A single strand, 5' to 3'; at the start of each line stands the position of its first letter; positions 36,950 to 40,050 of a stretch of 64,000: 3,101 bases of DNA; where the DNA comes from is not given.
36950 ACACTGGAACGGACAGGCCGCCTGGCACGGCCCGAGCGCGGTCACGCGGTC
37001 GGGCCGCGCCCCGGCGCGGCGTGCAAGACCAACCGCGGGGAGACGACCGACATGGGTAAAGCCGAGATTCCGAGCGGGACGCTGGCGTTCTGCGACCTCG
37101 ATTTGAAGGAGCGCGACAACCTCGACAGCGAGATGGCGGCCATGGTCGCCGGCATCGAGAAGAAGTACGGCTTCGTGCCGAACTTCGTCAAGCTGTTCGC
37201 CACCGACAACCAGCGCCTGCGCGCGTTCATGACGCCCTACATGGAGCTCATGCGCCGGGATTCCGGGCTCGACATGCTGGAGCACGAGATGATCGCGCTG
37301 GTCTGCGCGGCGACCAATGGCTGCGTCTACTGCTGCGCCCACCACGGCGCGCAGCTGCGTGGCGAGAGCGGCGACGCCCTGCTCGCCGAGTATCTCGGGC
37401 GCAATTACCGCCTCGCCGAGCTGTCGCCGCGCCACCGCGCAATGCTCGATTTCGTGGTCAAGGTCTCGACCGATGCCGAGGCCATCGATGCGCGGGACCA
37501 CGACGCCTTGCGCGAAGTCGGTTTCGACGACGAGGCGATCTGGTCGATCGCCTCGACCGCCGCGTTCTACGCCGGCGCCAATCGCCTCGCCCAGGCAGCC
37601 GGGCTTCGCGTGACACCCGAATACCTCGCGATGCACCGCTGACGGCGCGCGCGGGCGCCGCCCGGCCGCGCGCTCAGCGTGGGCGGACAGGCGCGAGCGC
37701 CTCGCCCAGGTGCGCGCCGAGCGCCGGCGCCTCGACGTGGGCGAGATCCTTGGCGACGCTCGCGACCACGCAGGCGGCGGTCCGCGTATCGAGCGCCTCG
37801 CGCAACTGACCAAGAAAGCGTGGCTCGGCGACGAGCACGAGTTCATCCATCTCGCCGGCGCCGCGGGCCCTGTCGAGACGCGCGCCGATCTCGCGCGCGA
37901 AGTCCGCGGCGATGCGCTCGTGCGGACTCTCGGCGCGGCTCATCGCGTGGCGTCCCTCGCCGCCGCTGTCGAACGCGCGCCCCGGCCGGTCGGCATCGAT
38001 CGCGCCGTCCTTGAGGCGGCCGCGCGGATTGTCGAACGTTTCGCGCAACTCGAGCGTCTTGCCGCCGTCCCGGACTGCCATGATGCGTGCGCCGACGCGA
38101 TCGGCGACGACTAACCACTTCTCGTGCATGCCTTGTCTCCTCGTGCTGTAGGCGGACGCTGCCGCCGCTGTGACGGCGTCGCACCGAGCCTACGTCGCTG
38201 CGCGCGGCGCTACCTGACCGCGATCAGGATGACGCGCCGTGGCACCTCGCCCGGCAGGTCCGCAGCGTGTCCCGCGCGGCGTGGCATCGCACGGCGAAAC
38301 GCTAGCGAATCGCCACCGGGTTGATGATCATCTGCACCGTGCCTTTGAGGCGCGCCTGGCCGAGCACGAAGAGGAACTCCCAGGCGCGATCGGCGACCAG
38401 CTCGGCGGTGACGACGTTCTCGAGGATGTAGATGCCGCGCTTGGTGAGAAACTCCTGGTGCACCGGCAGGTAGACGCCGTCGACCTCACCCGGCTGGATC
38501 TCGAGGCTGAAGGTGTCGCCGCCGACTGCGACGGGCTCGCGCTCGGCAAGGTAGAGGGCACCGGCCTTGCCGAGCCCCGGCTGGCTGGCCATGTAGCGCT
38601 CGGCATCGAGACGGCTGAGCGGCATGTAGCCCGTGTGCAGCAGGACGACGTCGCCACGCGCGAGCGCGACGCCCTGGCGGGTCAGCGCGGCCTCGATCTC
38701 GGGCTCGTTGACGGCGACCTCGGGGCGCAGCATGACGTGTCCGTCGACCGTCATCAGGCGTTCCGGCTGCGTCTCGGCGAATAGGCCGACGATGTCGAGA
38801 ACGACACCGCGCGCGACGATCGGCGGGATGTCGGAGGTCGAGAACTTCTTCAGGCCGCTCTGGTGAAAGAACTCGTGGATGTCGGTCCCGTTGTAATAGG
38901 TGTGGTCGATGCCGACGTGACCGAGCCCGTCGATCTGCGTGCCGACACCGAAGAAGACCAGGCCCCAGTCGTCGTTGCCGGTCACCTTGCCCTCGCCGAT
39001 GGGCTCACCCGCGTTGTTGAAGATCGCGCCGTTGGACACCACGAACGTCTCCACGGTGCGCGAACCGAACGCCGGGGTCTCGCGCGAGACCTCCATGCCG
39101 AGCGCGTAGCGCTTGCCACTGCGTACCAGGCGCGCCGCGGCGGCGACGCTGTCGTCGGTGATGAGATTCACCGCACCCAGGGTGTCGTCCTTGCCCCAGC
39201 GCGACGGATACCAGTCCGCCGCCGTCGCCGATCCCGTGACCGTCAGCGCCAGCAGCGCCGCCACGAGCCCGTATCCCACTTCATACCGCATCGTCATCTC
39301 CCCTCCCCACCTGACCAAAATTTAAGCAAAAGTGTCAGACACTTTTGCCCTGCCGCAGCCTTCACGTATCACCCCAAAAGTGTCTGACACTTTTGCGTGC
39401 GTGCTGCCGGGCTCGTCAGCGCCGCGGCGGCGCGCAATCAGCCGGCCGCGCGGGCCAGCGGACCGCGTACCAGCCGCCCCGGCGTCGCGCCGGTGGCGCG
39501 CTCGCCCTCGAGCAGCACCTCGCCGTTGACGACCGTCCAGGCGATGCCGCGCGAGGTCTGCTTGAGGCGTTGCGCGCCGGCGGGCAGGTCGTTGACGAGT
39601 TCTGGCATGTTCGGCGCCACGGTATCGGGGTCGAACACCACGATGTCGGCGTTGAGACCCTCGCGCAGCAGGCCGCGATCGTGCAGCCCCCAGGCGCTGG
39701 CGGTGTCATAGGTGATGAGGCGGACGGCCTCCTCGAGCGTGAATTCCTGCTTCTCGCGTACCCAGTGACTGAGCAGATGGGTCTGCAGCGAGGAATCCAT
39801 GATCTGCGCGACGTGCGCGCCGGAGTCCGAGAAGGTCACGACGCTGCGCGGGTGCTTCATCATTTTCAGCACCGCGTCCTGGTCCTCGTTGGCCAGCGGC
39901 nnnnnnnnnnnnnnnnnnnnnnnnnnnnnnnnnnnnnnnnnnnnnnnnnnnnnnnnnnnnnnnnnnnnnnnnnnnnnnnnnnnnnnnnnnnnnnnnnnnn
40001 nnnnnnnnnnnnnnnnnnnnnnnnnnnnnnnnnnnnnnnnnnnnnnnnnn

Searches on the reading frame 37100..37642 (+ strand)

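Call 6: search_protein_families(library=pfam, proteins=[window:37100-37642:+])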
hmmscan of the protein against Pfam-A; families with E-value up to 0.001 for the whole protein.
window:37100-37642:+ (180 aa): 1 family
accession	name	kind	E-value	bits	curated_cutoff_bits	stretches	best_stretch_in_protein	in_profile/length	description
PF02627.25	CMD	-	1.3e-10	41.5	23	1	42-88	5-51/84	Carboxymuconolactone decarboxylase family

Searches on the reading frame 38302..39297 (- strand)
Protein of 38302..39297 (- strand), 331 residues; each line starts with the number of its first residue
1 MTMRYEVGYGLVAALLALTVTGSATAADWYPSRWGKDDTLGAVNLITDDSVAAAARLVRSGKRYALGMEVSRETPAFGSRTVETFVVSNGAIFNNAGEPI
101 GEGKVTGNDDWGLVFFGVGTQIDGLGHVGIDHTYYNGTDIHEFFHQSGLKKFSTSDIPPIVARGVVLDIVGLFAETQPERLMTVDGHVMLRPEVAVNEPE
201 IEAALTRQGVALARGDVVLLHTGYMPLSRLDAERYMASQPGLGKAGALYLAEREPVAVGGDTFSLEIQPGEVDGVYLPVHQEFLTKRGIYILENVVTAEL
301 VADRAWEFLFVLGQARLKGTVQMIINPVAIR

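Call 6: search_protein_families(library=pfam, proteins=[window:38302-39297:-])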
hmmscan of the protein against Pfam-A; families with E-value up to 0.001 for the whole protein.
window:38302-39297:- (331 aa): 1 family
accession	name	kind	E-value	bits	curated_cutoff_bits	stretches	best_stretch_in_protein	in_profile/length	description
PF04199.19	Cyclase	-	2.6e-16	60.6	23.1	1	66-266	3-141/142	Putative cyclase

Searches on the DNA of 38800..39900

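Call 7: search_rna_families(source=window, start=38800, end=39900, threshold=evalue, max_evalue=10)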
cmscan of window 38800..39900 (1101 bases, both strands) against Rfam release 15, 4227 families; matches with E-value up to 10: 14.
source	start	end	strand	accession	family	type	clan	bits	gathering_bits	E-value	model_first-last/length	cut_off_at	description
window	39326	39396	-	RF01061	mir-548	Gene; miRNA;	-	28.3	90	0.0052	13-72/84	no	mir-548 microRNA precursor family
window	39326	39396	+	RF01061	mir-548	Gene; miRNA;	-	28.2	90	0.0054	13-72/84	no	mir-548 microRNA precursor family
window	39332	39390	-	RF00650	mir-153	Gene; miRNA;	-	22.9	54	0.16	1-73/73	no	mir-153 microRNA precursor family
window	39332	39390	+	RF00650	mir-153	Gene; miRNA;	-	22.9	54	0.17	1-73/73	no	mir-153 microRNA precursor family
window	39494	39579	-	RF01038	mir-1307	Gene; miRNA;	-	22.3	69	0.24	1-90/90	no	mir-1307 microRNA precursor family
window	39325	39397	-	RF03591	mir-3117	Gene; miRNA;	-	20.1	80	0.55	1-78/78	no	mir-3117 microRNA precursor family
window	39085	39156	+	RF04287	mir-9195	Gene; miRNA;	-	19.7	90.5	0.67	1-87/87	no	mir-9195 microRNA precursor family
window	39324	39398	-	RF04054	mir-2944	Gene; miRNA;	-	18.4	56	1.5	1-82/82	no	mir-2944 microRNA precursor family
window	39145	39198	+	RF01779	AS1726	Gene;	-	17.3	50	7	1-78/78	no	AS1726 sRNA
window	39331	39390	+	RF03490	mir-1426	Gene; miRNA;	-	17.1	71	4.2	1-89/89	no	mir-1426 microRNA precursor family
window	39154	39210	+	RF01127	sR42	Gene; snRNA; snoRNA; CD-box;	-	13.8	38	1.8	1-63/63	no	Small nucleolar RNA sR42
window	39864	39887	-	RF01138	sR23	Gene; snRNA; snoRNA; CD-box;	-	11.8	45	4.6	31-54/54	no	Small nucleolar RNA sR23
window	39498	39577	+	RF02691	BTH_s19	Gene; sRNA;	-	10.9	153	5.1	105-184/224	no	Burkholderia sRNA 19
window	39157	39172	+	RF01734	Fluoride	Cis-reg; riboswitch;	-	10.7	34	8.7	10-25/64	no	Fluoride riboswitch aptamer (crcB RNA motif)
